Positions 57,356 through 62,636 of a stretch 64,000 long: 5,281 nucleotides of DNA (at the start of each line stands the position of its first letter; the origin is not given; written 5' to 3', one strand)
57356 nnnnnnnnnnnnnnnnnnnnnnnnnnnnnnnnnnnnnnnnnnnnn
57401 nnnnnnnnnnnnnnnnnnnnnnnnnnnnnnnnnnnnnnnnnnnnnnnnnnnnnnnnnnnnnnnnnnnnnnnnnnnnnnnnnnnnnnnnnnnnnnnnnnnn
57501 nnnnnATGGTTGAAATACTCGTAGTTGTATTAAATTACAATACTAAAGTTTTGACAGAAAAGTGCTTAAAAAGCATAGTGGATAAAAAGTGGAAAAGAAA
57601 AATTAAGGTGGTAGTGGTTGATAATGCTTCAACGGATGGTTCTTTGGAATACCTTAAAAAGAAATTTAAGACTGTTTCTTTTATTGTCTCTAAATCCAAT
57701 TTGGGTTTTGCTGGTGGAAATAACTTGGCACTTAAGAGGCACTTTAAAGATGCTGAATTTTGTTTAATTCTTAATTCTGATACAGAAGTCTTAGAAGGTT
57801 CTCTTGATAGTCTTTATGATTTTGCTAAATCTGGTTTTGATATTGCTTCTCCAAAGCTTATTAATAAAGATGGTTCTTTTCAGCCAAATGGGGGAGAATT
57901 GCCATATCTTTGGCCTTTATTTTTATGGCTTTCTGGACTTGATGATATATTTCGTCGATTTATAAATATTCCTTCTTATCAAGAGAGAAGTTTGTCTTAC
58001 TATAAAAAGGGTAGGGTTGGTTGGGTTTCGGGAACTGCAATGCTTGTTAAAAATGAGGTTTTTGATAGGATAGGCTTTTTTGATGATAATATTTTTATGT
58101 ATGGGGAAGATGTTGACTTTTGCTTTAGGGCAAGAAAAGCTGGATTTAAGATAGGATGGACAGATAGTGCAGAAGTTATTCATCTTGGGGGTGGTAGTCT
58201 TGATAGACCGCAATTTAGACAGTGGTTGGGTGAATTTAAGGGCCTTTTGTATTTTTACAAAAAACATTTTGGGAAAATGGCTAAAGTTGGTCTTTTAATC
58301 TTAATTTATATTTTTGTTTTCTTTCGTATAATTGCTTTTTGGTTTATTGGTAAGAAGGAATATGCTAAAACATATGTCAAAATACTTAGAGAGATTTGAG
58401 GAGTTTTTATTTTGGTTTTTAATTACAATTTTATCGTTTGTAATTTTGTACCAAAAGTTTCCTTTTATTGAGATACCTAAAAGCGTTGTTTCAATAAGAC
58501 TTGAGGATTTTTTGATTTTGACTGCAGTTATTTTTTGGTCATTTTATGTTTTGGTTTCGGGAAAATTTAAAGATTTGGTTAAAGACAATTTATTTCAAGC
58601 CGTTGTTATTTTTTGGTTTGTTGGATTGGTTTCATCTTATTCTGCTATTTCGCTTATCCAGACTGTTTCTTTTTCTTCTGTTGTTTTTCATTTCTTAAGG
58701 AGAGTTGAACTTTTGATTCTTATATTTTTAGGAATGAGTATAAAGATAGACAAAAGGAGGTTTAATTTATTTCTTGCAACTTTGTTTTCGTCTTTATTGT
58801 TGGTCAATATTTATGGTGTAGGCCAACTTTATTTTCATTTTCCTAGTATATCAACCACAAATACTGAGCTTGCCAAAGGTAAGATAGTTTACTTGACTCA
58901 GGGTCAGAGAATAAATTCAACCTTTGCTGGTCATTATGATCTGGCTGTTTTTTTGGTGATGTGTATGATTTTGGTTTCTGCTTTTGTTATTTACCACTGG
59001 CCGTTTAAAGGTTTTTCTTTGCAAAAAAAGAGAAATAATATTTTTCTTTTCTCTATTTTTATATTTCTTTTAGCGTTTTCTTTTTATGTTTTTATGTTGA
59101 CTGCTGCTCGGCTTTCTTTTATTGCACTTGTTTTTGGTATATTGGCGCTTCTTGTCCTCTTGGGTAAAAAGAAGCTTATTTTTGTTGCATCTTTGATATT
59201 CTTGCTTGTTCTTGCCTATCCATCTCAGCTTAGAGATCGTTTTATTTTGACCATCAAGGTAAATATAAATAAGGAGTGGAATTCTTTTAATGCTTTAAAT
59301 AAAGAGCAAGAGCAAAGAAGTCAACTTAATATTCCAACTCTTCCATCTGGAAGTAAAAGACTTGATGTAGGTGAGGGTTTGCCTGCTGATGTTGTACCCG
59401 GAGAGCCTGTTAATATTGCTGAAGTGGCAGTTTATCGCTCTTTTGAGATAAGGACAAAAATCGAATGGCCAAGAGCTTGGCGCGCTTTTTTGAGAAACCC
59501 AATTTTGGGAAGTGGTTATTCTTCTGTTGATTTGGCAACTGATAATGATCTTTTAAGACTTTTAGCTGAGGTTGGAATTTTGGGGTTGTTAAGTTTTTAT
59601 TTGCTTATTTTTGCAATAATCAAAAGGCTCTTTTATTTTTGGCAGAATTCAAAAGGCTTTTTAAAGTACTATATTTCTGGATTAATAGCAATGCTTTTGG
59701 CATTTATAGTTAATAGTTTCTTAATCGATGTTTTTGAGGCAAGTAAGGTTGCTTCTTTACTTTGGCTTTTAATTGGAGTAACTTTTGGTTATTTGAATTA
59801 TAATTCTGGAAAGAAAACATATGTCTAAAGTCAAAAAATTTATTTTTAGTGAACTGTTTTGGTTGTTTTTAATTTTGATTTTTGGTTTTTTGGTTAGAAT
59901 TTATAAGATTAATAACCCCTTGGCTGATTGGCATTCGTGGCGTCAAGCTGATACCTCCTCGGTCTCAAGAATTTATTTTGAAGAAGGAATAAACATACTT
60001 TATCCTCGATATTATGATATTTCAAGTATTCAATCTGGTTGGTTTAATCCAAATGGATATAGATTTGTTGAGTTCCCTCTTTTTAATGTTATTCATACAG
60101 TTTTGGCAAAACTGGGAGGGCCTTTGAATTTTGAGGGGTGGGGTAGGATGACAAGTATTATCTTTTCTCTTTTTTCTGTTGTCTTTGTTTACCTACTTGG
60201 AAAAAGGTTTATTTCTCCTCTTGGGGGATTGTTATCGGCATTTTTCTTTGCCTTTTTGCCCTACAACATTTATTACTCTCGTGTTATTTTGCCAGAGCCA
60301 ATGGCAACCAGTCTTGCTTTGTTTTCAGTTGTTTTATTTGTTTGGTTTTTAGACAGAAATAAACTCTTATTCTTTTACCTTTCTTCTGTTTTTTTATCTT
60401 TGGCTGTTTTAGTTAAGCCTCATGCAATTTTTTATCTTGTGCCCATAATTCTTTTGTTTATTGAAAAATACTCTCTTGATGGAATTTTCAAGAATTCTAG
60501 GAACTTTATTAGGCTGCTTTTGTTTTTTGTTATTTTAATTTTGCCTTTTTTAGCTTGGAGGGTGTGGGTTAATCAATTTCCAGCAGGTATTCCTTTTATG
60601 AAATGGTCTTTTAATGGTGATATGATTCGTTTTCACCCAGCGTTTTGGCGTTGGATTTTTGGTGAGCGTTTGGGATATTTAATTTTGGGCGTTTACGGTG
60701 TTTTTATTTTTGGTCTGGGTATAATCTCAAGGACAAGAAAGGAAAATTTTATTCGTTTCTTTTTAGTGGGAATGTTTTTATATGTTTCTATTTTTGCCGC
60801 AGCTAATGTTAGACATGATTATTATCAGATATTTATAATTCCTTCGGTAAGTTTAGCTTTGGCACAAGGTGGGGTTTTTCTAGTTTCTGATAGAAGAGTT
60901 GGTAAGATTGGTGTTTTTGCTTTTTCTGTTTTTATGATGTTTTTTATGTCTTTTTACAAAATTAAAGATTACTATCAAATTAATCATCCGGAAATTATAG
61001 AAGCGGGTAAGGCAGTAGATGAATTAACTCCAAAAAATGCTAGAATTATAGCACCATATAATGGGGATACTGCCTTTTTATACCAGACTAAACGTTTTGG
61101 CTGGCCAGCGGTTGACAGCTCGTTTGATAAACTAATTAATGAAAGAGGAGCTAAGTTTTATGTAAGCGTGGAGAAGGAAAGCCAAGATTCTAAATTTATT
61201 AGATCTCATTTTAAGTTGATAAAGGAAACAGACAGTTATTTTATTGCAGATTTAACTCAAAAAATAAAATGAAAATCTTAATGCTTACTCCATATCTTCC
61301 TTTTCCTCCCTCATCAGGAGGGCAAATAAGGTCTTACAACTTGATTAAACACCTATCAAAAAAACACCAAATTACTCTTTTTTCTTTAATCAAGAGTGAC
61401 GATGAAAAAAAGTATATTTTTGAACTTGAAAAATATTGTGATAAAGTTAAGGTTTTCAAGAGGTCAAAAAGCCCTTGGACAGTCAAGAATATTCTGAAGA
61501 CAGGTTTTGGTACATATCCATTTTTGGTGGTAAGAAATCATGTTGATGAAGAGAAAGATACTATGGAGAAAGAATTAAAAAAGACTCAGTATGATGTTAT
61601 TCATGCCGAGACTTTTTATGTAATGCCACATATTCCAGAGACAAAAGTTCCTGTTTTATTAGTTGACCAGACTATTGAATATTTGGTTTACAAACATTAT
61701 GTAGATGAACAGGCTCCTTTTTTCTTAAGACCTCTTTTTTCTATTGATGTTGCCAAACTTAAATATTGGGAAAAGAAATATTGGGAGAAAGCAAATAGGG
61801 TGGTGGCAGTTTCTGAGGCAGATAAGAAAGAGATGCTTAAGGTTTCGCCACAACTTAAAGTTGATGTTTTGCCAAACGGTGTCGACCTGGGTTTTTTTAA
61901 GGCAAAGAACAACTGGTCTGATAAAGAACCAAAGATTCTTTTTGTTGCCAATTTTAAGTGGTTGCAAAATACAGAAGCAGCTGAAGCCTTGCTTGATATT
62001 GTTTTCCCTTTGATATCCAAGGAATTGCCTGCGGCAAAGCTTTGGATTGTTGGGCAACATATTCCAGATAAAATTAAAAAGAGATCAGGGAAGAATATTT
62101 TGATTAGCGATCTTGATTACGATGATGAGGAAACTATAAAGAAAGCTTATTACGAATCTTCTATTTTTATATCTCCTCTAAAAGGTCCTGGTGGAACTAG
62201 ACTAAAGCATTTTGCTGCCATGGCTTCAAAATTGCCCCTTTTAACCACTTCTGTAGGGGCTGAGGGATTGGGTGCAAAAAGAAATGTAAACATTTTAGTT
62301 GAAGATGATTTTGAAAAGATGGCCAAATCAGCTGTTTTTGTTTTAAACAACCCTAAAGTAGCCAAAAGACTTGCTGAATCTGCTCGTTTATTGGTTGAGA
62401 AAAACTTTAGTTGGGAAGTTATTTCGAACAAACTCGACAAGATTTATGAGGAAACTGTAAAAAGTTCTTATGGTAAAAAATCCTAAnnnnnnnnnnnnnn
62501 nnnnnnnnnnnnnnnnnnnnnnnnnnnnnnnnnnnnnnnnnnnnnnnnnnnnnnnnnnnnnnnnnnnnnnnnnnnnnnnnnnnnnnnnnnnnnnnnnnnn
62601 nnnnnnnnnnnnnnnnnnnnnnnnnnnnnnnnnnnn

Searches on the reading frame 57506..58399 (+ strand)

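Call 40: search_protein_families(library=pfam, proteins=[window:57506-58399:+], max_evalue=0.001)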
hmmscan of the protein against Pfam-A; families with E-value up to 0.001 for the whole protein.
window:57506-58399:+ (297 aa): 3 families
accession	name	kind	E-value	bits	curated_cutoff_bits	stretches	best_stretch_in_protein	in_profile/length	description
PF00535.33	Glycos_transf_2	-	5.5e-16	59.4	23.3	1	6-134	2-131/168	Glycosyl transferase family 2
PF13641.12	Glyco_tranf_2_3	-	2.1e-08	34.9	27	1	4-226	3-211/230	Glycosyltransferase like family 2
PF13632.12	Glyco_trans_2_3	-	1.6e-07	31.8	27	1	169-280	67-185/198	Glycosyl transferase family group 2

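Call 47: search_protein_families(library=ncbifam, proteins=[window:57506-58399:+], max_evalue=0.001)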
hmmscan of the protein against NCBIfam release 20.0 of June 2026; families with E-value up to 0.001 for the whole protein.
window:57506-58399:+ (297 aa): 13 families
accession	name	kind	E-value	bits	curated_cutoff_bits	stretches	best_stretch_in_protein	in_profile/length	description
TIGR03965.1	mycofact_glyco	equivalog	1.2e-15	57.4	280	2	168-227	223-281/467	mycofactocin biosynthesis glycosyltransferase MftF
TIGR01556.1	rhamnosyltran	subfamily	2.6e-13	49.8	200.55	2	175-230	151-204/281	rhamnosyltransferase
NF050113.1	gal_furan_GlfT1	equivalog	2.2e-10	40.3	330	1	6-122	3-121/290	galactofuranosyltransferase GlfT1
NF050050.1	ProtGlycPglI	equivalog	2e-08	34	500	1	3-125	3-127/306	GalNAc(5)-diNAcBac-PP-undecaprenol beta-1,3-glucosyltransferase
NF041875.1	EPS_EpsD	equivalog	5e-08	32.7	370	1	6-101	3-98/325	exopolysaccharide biosynthesis glycosyltransferase EpsD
NF038299.1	EPS_HpsN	equivalog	9.8e-07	28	425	1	173-230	164-224/317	hormogonium polysaccharide biosynthesis glycosyltransferase HpsN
NF047683.1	TeichurnBiosyTuaG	equivalog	2.4e-06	27.4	400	1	4-123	8-130/252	teichuronic acid biosynthesis protein TuaG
TIGR03937.1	PgaC_IcaA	equivalog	2.7e-06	26.6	422.3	0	168-228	194-252/407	poly-beta-1,6-N-acetyl-D-glucosamine synthase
NF007482.0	PRK10073.1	equivalog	2e-05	23.7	423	1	4-77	8-82/334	glycosyltransferase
NF045692.1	OglycostaseCruG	equivalog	3.6e-05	22.9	600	1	4-226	43-255/386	2'-O-glycosyltransferase CruG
TIGR04283.1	glyco_like_mftF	equivalog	5.2e-05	22.9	182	0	178-217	140-176/221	TIGR04283 family arsenosugar biosynthesis glycosyltransferase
TIGR04242.1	nodulat_NodC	equivalog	0.0001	21.4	550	1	2-95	50-144/395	chitooligosaccharide synthase NodC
TIGR03111.1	glyc2_xrt_Gpos1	hypoth_equivalog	0.00017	20.5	363.95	1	3-71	50-122/439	TIGR03111 family XrtG-associated glycosyltransferase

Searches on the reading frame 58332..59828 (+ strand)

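Call 40: search_protein_families(library=pfam, proteins=[window:58332-59828:+], max_evalue=0.001)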
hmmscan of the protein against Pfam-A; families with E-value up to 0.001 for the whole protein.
window:58332-59828:+ (498 aa): 1 family
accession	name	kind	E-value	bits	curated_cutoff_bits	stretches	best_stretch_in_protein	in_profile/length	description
PF04932.20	Wzy_C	-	1.6e-12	47.9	31.7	1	246-422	2-148/149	O-Antigen ligase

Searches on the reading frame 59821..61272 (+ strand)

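Call 11: search_protein_families(library=ncbifam, proteins=[window:59821-61272:+], max_evalue=0.01)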
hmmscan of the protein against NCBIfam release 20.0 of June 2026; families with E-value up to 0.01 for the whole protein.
window:59821-61272:+ (483 aa): 2 families
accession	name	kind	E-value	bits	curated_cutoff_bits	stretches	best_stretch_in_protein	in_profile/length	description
NF047440.1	LA3751_2_3_fam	subfamily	3.3e-06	26.2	200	1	108-423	101-424/460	LA_3751/LA_3752 family putative glycosyltransferase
TIGR03663.1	TIGR03663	subfamily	0.00019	20.6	126.25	1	108-210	73-174/435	flippase activity-associated protein Agl23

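Call 40: search_protein_families(library=pfam, proteins=[window:59821-61272:+], max_evalue=0.001)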
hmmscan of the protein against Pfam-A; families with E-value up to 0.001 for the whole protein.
window:59821-61272:+ (483 aa): 2 families
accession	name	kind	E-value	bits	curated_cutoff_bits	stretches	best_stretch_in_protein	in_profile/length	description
PF13231.12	PMT_2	-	6.2e-11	43.2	26.1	1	108-246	24-160/160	Dolichyl-phosphate-mannose-protein mannosyltransferase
PF02366.24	PMT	-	3e-06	27.4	22.7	1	109-214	86-197/245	Dolichyl-phosphate-mannose-protein mannosyltransferase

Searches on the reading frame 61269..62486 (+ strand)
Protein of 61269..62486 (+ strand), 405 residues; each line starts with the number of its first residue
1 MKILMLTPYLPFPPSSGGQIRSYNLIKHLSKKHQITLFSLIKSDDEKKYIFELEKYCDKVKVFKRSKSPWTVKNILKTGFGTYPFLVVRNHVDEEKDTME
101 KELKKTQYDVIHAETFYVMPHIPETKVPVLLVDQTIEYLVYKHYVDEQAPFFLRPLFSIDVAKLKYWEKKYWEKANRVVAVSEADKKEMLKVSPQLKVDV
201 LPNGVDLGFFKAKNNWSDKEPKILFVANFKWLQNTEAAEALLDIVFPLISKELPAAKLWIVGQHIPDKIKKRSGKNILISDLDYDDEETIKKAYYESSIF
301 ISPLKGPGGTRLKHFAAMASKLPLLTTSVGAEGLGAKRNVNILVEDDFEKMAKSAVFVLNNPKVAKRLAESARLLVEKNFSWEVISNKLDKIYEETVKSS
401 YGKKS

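Call 40: search_protein_families(library=pfam, proteins=[window:61269-62486:+], max_evalue=0.001)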
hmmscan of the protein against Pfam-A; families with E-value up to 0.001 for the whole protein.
window:61269-62486:+ (405 aa): 4 families
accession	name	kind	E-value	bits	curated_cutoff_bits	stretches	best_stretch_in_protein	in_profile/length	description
PF13692.12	Glyco_trans_1_4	-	8.9e-15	55.6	27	1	220-361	1-142/142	Glycosyl transferases group 1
PF13439.12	Glyco_transf_4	-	1.7e-12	48.2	28.5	1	17-207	3-168/170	Glycosyltransferase Family 4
PF00534.26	Glycos_transf_1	-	2.3e-06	27.7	26.4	1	210-373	5-170/172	Glycosyl transferases group 1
PF13524.12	Glyco_trans_1_2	-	0.00089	19.7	25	0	288-383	38-136/144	Glycosyl transferase-like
